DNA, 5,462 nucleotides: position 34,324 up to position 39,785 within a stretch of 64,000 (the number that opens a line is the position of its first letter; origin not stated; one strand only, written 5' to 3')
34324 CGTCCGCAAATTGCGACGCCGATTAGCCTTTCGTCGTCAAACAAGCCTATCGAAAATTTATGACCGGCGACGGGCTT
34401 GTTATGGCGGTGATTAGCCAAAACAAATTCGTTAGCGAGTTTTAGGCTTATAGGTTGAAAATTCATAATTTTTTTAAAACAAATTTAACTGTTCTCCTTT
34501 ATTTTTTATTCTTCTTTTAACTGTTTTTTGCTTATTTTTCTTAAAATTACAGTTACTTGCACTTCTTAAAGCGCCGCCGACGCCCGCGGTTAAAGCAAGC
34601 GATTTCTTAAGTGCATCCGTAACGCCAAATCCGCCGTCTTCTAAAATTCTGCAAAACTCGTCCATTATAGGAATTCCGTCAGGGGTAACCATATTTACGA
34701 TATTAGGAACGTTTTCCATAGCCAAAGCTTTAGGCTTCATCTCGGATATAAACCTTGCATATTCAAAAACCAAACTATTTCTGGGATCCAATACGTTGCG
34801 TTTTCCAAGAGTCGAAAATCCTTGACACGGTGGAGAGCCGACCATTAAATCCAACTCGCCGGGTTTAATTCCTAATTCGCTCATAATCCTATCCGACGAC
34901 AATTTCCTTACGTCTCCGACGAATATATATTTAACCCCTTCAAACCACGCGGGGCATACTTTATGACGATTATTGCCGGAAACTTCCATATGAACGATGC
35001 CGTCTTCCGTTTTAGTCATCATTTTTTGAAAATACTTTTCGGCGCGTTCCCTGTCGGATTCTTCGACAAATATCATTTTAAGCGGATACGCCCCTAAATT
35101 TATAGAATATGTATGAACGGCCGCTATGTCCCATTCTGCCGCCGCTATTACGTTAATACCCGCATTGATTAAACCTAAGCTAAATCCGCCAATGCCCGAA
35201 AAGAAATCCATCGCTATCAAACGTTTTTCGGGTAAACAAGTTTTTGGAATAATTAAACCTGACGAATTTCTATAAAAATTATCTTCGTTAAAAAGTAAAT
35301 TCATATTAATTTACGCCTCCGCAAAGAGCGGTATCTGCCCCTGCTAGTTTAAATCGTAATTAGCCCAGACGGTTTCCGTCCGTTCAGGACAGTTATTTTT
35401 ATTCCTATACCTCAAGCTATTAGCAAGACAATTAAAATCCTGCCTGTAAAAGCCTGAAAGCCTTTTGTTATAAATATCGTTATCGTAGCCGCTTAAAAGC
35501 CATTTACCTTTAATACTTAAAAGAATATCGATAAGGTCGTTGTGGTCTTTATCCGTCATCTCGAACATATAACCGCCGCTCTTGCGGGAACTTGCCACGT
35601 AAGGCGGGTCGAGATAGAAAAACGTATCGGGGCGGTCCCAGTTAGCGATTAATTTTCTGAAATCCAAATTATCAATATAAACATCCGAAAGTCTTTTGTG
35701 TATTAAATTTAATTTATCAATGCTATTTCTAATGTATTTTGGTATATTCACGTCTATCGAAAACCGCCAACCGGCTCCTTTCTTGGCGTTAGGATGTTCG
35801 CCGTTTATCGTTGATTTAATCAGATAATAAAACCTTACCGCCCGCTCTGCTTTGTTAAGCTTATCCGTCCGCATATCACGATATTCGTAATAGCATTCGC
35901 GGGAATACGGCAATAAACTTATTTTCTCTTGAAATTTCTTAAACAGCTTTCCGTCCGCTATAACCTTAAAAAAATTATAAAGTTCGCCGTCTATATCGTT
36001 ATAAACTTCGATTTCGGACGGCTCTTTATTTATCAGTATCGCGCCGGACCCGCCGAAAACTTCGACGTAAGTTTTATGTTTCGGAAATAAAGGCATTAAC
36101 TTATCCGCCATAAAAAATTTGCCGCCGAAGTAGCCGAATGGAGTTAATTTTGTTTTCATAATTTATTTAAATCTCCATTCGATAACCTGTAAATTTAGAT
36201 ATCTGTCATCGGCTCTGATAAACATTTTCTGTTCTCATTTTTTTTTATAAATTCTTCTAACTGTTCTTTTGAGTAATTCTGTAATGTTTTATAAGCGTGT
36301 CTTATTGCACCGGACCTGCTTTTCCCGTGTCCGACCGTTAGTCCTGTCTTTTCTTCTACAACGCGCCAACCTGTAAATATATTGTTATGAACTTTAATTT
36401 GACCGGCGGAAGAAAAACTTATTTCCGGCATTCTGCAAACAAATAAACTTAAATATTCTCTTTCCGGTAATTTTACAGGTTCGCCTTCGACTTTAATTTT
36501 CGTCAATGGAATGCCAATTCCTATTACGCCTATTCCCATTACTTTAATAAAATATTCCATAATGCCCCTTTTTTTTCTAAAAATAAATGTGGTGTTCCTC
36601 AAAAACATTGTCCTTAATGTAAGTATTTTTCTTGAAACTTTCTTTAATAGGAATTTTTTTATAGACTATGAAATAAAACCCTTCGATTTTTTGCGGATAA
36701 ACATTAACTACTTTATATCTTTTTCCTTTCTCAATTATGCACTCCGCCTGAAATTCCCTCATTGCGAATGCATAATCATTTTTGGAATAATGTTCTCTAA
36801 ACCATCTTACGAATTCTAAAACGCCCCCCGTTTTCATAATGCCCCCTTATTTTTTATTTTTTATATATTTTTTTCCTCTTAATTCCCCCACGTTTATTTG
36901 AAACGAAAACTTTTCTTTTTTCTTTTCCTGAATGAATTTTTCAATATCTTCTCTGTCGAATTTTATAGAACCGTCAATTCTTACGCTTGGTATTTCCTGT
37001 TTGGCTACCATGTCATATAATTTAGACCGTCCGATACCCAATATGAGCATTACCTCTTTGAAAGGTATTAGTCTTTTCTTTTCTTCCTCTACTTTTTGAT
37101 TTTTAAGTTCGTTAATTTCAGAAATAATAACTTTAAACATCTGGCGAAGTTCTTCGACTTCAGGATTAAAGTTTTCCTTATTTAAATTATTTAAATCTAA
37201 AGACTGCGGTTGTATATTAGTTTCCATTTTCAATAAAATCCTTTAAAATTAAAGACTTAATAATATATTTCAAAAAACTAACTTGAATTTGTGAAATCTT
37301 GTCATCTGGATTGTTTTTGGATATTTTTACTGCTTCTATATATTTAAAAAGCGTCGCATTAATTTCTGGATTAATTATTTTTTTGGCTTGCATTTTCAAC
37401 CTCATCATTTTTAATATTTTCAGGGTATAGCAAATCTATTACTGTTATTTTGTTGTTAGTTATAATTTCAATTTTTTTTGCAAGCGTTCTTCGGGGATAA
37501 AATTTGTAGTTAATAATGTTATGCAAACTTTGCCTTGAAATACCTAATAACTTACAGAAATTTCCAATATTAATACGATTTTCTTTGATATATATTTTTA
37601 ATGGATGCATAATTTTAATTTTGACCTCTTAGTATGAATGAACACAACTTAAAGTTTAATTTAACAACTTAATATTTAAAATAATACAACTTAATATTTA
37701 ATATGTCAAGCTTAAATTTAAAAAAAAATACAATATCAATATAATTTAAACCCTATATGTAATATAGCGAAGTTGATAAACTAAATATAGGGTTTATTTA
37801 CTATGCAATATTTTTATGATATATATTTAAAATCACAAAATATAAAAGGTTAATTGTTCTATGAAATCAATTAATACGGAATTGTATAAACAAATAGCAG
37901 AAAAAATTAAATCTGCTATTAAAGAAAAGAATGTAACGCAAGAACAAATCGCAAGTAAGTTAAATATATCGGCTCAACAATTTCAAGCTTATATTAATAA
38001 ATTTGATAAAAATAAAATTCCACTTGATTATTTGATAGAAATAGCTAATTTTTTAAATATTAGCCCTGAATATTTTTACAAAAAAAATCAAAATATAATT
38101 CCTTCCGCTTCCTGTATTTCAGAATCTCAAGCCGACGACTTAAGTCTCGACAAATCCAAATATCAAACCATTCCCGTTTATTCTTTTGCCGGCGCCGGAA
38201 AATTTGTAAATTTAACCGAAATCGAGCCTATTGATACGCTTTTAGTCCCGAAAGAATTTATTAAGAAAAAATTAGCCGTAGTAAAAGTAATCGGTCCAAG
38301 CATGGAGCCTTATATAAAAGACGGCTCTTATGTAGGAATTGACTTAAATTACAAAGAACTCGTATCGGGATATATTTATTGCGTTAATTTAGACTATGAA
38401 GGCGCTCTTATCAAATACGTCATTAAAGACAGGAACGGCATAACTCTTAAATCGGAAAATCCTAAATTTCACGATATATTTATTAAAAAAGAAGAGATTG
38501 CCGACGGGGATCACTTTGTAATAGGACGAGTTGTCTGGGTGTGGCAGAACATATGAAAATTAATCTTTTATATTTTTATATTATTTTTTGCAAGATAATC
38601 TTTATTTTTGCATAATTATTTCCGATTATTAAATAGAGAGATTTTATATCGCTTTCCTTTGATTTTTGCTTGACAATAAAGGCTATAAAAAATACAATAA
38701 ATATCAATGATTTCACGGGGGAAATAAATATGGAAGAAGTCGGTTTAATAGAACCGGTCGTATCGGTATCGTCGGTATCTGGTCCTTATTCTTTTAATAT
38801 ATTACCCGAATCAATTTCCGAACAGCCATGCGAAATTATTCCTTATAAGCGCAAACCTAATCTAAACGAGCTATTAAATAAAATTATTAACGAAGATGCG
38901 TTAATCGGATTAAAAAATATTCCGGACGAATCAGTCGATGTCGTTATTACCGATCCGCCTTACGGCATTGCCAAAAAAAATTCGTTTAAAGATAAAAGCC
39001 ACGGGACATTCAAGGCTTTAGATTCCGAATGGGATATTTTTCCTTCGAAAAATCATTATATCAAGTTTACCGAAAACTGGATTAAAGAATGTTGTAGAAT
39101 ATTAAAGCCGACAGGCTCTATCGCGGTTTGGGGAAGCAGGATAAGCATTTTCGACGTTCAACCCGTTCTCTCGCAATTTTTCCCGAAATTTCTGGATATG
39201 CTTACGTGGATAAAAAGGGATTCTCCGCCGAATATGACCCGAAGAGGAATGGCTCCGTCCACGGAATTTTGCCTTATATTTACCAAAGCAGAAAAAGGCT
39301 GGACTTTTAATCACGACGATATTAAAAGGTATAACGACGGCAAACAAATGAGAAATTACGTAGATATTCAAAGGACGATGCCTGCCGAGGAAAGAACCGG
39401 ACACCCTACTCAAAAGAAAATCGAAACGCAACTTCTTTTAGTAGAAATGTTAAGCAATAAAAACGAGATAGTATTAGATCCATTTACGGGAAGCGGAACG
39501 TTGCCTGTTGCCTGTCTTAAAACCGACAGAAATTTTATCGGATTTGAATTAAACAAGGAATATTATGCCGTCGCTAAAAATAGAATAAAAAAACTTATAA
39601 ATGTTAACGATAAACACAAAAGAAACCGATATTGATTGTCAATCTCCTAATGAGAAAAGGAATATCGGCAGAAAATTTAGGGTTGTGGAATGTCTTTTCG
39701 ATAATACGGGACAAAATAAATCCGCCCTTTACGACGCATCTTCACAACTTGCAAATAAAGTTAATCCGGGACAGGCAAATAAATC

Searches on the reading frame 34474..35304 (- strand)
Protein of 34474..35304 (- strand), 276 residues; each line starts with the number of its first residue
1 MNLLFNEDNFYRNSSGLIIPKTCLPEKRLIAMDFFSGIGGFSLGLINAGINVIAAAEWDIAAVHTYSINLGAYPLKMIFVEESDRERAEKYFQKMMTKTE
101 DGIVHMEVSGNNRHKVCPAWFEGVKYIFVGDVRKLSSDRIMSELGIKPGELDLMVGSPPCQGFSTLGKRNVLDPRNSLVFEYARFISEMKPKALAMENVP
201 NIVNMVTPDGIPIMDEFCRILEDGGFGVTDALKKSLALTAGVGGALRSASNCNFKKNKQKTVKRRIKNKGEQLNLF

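Call 69: search_protein_families(library=pfam, proteins=[window:34474-35304:-], max_evalue=0.001)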
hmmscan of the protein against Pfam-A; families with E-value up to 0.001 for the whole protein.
window:34474-35304:- (276 aa): 1 family
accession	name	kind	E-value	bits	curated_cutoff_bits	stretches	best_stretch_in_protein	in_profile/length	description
PF00145.23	DNA_methylase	-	1.4e-29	104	22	2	130-229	48-138/324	C-5 cytosine-specific DNA methylase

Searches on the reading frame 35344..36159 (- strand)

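Call 69: search_protein_families(library=pfam, proteins=[window:35344-36159:-], max_evalue=0.001)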
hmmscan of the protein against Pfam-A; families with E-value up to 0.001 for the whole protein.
window:35344-36159:- (271 aa): 1 family
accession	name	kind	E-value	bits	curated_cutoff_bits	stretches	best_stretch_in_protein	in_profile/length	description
PF02086.21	MethyltransfD12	-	1.1e-26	94.6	22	1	10-231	1-236/253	D12 class N6 adenine-specific DNA methyltransferase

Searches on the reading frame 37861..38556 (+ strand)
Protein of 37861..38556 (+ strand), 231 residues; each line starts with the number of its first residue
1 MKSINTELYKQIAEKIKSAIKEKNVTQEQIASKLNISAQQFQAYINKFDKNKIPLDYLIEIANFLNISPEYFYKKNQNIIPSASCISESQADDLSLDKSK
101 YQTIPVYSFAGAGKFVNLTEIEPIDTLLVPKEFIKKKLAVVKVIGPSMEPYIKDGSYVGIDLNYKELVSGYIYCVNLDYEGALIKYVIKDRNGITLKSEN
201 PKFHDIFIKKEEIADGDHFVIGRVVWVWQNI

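Call 69: search_protein_families(library=pfam, proteins=[window:37861-38556:+], max_evalue=0.001)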
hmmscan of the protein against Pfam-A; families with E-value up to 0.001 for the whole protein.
window:37861-38556:+ (231 aa): 5 families
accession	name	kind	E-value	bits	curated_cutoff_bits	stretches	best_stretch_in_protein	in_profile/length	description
PF00717.28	Peptidase_S24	-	7.3e-18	64.8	23.3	1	106-225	2-116/116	Peptidase S24-like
PF12844.13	HTH_19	-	3.8e-09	36.8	30.2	1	14-76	2-62/64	Helix-turn-helix domain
PF01381.28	HTH_3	-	1.4e-08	35.1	23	1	16-72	1-55/55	Helix-turn-helix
PF13443.12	HTH_26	-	0.0002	22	22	1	15-70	1-55/63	Cro/C1-type HTH DNA-binding domain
PF00425.24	Chorismate_bind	-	0.00087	19.4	27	0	7-83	3-84/257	chorismate binding enzyme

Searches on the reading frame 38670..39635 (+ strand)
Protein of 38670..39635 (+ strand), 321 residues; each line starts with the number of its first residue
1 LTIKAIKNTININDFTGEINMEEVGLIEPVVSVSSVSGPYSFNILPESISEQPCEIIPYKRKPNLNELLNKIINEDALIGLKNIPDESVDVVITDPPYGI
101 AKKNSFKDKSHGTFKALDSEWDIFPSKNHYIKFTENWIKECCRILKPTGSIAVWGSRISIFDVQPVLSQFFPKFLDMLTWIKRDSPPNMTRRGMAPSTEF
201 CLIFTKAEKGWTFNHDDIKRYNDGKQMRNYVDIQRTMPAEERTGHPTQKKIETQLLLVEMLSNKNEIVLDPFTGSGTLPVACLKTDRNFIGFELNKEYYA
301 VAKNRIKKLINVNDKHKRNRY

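Call 26: search_protein_families(library=pfam, proteins=[window:38670-39635:+], max_evalue=0.001)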
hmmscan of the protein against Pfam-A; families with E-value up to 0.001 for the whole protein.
window:38670-39635:+ (321 aa): 5 families
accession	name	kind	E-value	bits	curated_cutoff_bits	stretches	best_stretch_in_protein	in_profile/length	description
PF01555.25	N6_N4_Mtase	-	1.9e-45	156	26.7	1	89-303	1-220/221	DNA methylase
PF01170.24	UPF0020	-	9e-07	29.2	22.3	0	84-102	115-135/197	RMKL-like, methyltransferase domain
PF02086.21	MethyltransfD12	-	1.3e-05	25.5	22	0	257-309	12-69/253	D12 class N6 adenine-specific DNA methyltransferase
PF02384.22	N6_Mtase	-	0.00015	21.7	20.4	0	71-153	108-181/311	N-6 DNA Methylase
PF03602.21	Cons_hypoth95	-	0.00018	21.7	24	0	245-313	22-91/182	Conserved hypothetical protein 95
